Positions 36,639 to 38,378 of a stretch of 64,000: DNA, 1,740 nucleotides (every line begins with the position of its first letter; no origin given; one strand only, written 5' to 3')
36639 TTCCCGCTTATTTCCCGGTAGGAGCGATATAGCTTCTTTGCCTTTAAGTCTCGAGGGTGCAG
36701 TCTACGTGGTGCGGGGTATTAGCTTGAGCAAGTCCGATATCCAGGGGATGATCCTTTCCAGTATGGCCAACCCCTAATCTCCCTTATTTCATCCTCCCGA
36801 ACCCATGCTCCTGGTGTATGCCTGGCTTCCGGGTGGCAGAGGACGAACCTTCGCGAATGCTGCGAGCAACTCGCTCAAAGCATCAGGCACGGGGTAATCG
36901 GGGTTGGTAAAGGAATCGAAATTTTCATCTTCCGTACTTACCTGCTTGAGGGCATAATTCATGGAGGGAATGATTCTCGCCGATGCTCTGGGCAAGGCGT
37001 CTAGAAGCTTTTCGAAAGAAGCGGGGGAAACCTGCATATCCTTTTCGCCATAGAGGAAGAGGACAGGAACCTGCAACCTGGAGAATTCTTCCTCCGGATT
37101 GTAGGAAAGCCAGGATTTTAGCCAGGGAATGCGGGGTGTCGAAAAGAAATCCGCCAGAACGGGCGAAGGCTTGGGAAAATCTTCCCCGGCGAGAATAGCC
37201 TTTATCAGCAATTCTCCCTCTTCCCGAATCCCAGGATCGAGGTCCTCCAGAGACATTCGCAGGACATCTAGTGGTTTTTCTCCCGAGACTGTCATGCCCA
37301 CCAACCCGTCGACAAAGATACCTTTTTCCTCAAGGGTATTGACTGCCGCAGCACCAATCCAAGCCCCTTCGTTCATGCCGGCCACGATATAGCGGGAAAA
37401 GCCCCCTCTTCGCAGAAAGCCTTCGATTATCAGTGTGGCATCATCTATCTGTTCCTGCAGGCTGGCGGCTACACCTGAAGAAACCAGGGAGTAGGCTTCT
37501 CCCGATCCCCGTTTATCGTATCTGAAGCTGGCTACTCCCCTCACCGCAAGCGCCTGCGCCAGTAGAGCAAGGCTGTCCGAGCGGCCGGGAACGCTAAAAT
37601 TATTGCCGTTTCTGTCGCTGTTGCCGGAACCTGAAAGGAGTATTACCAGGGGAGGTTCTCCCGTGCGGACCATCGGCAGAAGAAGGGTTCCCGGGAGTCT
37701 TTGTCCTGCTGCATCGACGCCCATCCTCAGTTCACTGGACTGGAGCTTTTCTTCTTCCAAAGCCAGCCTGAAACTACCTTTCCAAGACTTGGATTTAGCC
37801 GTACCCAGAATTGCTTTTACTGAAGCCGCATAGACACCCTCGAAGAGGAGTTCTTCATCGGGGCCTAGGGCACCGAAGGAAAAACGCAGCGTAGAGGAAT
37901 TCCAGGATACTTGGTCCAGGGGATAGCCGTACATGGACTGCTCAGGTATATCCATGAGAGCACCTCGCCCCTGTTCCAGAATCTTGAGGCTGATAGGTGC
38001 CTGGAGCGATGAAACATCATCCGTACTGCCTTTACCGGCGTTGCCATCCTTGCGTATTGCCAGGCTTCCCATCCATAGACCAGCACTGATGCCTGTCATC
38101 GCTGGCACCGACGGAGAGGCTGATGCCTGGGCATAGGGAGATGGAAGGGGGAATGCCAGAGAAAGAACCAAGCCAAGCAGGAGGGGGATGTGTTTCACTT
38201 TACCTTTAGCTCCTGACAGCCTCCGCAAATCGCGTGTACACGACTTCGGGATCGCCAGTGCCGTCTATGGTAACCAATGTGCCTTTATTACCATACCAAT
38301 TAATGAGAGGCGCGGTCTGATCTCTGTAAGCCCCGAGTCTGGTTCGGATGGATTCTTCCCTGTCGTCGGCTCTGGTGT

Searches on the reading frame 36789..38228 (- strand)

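Call 63: search_protein_families(library=pfam, proteins=[window:36789-38228:-], max_evalue=0.00001)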
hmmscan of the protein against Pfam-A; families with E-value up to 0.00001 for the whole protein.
window:36789-38228:- (479 aa): 1 family
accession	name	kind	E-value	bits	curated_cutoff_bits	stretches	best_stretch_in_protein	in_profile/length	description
PF12146.15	Hydrolase_4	-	4.2e-09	36.5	27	0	219-310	19-105/239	Serine aminopeptidase, S33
